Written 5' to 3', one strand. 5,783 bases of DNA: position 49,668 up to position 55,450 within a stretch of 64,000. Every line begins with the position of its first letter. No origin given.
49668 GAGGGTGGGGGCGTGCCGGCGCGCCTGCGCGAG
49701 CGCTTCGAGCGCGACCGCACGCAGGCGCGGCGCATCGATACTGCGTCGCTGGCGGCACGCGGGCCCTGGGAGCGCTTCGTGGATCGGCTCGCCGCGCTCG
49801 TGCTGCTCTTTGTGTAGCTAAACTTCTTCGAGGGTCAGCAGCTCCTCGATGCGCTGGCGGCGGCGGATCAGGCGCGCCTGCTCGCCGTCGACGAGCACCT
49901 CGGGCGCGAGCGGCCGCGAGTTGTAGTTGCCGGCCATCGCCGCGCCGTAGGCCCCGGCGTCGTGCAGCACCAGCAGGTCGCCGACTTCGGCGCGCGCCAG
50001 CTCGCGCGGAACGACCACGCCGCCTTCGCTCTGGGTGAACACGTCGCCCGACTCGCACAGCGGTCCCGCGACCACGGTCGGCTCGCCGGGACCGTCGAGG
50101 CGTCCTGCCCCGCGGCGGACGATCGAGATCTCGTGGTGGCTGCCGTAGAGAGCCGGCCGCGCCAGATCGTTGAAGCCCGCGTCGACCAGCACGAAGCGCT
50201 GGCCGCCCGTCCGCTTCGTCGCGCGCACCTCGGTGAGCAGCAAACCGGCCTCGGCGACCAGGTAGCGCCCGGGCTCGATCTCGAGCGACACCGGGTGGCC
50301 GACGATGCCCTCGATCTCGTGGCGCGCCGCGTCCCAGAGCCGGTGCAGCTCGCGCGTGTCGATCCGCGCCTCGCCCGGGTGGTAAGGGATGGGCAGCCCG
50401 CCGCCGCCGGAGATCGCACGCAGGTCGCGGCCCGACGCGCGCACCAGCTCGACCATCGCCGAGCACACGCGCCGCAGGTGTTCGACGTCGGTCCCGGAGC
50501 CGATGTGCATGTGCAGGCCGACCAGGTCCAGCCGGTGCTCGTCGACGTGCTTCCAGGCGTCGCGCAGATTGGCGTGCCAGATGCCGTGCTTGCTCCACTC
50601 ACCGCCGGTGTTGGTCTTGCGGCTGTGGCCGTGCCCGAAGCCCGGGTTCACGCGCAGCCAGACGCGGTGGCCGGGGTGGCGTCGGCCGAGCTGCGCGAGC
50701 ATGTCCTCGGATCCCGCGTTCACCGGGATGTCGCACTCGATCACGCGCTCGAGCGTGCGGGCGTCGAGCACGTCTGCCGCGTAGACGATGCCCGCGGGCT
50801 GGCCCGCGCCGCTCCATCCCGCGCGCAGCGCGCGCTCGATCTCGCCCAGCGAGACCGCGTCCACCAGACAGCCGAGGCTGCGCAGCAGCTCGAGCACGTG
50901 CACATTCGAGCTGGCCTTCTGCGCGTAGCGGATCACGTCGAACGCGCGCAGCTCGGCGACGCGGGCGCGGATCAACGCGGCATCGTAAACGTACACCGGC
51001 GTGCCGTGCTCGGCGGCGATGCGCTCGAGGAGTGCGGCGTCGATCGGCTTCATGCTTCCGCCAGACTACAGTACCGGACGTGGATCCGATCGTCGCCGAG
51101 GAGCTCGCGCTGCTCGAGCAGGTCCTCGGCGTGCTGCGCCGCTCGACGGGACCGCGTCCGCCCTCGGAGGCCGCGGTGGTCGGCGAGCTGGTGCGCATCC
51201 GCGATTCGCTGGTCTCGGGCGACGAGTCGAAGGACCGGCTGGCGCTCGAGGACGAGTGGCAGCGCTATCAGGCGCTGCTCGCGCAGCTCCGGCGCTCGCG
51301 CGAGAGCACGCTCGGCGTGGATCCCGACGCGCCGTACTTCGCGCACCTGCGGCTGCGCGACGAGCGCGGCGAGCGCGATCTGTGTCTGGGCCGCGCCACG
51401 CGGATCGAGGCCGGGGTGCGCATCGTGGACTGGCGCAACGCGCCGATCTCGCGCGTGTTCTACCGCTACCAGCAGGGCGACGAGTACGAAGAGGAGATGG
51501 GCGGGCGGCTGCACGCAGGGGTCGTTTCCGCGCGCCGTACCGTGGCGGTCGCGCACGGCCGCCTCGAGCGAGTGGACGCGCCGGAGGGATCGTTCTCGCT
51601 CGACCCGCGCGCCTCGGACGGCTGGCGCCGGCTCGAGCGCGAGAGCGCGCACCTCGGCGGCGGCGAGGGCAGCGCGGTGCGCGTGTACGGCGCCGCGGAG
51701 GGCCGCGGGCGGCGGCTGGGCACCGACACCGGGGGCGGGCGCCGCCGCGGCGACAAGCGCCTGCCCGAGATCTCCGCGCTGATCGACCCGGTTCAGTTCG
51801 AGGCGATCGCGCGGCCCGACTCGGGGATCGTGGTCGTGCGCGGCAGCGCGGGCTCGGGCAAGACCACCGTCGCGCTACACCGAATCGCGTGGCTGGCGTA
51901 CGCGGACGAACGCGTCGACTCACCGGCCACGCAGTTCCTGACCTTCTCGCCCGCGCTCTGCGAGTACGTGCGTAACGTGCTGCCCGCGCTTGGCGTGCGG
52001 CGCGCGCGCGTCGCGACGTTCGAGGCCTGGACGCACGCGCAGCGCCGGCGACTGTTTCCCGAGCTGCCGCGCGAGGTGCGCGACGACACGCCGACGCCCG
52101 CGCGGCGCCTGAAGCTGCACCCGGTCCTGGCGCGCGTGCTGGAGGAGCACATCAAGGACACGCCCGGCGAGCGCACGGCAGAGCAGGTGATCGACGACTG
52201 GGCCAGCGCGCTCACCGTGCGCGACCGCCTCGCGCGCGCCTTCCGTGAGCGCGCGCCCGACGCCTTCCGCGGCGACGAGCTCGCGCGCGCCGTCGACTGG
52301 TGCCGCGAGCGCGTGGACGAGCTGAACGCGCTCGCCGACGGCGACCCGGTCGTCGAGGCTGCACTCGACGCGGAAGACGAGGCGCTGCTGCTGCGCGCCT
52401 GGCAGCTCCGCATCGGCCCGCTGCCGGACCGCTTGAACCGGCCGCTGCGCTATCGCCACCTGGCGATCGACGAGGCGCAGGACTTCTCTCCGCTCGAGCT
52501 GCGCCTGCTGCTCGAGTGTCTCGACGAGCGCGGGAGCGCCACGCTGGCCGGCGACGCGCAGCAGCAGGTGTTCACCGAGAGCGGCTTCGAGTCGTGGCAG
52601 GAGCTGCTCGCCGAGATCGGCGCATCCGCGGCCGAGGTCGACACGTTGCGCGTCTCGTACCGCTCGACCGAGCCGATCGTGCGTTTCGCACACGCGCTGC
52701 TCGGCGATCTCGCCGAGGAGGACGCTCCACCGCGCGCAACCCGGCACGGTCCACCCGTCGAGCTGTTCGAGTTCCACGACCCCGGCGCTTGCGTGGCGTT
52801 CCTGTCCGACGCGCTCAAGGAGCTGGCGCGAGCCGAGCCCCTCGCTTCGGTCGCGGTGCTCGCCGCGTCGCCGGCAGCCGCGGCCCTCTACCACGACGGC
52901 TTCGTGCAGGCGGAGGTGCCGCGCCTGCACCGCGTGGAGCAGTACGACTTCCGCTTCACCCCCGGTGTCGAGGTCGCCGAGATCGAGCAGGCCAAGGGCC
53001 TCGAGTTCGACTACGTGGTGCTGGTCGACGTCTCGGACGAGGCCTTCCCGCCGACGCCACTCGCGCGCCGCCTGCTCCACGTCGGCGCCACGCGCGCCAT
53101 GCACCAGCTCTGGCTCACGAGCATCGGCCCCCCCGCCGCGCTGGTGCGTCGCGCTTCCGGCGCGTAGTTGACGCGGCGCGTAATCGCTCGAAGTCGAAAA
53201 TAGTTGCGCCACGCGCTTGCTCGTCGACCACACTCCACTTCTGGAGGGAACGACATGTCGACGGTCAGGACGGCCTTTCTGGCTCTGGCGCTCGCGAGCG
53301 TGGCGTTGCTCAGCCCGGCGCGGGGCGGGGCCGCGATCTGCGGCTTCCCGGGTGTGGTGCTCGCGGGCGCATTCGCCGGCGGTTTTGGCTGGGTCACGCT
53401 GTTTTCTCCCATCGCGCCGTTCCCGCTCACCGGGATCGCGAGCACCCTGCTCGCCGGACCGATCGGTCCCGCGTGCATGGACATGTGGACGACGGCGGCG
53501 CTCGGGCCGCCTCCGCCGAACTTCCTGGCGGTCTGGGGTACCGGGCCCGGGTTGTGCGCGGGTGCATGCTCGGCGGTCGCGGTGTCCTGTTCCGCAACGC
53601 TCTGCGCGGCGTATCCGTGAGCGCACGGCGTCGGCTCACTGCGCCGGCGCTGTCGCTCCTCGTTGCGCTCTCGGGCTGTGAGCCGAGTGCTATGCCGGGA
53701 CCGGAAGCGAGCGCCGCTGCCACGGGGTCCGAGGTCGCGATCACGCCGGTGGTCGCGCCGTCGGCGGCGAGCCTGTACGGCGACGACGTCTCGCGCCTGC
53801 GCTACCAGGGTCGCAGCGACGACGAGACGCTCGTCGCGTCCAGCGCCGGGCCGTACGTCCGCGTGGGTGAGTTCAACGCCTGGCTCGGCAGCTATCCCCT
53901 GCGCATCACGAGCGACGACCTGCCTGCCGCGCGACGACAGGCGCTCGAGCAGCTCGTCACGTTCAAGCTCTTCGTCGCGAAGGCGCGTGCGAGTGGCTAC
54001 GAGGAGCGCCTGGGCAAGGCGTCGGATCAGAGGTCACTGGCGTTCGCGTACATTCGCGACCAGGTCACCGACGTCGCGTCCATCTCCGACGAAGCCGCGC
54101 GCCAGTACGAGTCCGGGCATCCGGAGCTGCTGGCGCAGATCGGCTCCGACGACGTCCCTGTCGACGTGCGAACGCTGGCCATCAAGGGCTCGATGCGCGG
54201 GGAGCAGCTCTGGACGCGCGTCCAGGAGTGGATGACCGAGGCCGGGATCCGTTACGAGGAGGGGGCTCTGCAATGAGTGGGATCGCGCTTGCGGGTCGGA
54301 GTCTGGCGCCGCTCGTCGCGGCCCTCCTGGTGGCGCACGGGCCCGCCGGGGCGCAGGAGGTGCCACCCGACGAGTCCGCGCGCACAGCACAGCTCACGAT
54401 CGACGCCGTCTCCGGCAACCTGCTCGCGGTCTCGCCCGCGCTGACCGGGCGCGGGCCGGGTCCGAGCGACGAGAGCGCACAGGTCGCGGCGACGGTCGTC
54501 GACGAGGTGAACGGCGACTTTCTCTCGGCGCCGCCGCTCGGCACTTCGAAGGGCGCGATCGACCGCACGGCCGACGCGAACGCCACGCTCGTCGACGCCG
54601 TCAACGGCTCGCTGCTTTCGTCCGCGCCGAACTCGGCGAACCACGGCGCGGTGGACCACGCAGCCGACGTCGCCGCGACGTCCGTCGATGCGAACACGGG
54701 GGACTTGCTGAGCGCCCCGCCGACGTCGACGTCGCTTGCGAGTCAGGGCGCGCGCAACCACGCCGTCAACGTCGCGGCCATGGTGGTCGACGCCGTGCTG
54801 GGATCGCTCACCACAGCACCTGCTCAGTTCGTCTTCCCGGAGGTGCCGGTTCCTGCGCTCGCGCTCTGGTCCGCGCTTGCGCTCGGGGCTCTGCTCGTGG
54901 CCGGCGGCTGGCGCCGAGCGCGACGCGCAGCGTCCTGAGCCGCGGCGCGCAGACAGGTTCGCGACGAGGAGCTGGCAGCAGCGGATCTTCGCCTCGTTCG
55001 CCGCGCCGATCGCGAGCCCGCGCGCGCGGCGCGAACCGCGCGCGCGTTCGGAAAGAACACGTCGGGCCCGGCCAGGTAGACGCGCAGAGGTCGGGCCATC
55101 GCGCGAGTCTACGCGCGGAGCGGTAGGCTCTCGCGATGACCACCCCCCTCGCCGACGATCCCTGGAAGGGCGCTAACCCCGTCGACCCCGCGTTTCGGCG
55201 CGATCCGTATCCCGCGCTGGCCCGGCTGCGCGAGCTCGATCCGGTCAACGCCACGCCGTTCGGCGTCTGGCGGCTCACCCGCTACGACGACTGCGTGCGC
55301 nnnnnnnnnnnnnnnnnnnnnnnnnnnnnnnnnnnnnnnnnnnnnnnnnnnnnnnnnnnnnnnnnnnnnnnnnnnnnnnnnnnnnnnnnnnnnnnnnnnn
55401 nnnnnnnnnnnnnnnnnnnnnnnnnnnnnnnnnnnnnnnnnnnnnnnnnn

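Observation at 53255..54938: Translationally coupled trio of secreted proteins: Cys-rich hydrophobic mini-protein, chaperone-like lipoprotein, and tandem-repeat protein with a PEP-CTERM-like tail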

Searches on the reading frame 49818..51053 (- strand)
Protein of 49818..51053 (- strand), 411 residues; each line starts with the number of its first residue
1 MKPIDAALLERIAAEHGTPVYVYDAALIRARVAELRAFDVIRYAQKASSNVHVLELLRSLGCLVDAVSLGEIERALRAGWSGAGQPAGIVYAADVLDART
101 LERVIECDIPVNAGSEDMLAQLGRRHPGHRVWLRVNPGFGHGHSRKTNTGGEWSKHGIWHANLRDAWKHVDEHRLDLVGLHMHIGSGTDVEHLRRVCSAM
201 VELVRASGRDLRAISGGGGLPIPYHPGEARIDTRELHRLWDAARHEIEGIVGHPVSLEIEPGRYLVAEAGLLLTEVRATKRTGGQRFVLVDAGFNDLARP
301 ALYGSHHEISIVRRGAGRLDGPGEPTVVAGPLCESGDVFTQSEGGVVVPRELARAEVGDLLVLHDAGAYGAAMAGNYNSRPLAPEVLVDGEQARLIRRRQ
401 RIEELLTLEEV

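Call 22: search_protein_families(library=ncbifam, proteins=[window:49818-51053:-], max_evalue=0.01)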
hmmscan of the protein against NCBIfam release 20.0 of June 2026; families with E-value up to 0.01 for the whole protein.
window:49818-51053:- (411 aa): 7 families
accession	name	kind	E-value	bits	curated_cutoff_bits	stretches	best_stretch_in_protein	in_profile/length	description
TIGR01048.1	lysA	equivalog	2.7e-114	381.9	297.9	1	5-409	12-416/417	diaminopimelate decarboxylase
NF006515.0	PRK08961.1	equivalog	3.2e-69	233.8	802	1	14-389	499-860/861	bifunctional aspartate kinase/diaminopimelate decarboxylase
TIGR03099.1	dCO2ase_PEP1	hypoth_equivalog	2.4e-42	145.5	478.45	1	4-388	10-398/398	pyridoxal-dependent decarboxylase, exosortase A system-associated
NF052544.1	OrLyDeCDokD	equivalog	1.4e-34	119.5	700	1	9-409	33-459/461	ornithine/lysine decarboxylase DokD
NF003763.0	PRK05354.1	equivalog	1.5e-05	23.8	369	1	141-281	208-361/636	biosynthetic arginine decarboxylase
TIGR01273.1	speA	equivalog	7.3e-05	21.4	624.1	1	143-279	202-351/624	arginine decarboxylase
TIGR01047.1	nspC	equivalog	0.0014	17.1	409.05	1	130-297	118-268/380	carboxynorspermidine decarboxylase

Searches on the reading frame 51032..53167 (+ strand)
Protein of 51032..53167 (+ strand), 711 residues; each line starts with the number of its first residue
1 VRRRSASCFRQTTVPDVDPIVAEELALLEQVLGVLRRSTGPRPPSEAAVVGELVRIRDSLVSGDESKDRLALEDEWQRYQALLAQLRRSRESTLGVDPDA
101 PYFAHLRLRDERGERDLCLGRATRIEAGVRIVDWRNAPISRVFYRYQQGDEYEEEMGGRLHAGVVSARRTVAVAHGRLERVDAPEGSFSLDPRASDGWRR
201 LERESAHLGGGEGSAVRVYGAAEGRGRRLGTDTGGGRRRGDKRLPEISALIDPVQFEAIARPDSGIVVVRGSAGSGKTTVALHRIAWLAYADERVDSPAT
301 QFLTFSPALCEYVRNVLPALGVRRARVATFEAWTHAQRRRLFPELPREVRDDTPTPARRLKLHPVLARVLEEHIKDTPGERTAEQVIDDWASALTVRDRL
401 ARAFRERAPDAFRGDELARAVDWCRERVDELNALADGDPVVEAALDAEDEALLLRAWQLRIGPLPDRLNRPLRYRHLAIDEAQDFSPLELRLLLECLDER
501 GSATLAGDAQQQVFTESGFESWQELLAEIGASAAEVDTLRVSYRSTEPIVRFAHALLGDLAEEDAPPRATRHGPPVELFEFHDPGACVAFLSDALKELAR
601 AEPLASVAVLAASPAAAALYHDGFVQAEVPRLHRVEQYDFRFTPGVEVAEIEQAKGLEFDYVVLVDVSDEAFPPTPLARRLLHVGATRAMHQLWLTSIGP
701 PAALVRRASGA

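Call 22: search_protein_families(library=ncbifam, proteins=[window:51032-53167:+], max_evalue=0.01)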
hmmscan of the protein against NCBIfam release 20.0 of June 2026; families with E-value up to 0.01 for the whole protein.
window:51032-53167:+ (711 aa): 11 families
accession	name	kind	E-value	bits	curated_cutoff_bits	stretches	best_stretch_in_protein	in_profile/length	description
NF041464.1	HelD_BACSU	equivalog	2.2e-44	151.5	419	2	474-707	547-773/779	RNA polymerase recycling motor HelD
NF041254.1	motor_HelR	exception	2.8e-26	92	750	2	243-331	180-269/706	RNA polymerase recycling motor ATPase HelR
NF041258.1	motor_HelR_2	exception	9.7e-25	86.8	1100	2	244-329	164-250/713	RNA polymerase recycling motor ATPase HelR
NF041465.1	HelD_MYCSM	equivalog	1.7e-21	76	1051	2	244-325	169-251/719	RNA polymerase recycling motor HelD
NF008743.0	PRK11773.1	equivalog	4.3e-15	55.1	965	2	252-293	11-51/720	DNA helicase II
TIGR01075.1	uvrD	equivalog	9e-14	50.7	1144.45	2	253-293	7-46/715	DNA helicase II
TIGR01073.1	pcrA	equivalog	6.7e-11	41.3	911.2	0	646-697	549-609/725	DNA helicase PcrA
TIGR01074.1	rep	equivalog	1.3e-09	36.8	951.45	1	646-696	552-610/668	DNA helicase Rep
NF008276.0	PRK11054.1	equivalog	3.5e-08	32.4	543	0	251-331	197-276/684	DNA helicase IV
NF010485.0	PRK13909.1-2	equivalog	6.1e-05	21.4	650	0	473-559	331-426/909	RecB-like helicase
NF008172.0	PRK10919.1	equivalog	0.00011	20.5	1168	0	473-557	207-291/673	DNA helicase Rep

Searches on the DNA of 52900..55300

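Call 86: search_rna_families(source=window, start=52900, end=55300, threshold=evalue, max_evalue=1)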
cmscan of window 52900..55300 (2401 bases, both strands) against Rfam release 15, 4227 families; matches with E-value up to 1: 0.
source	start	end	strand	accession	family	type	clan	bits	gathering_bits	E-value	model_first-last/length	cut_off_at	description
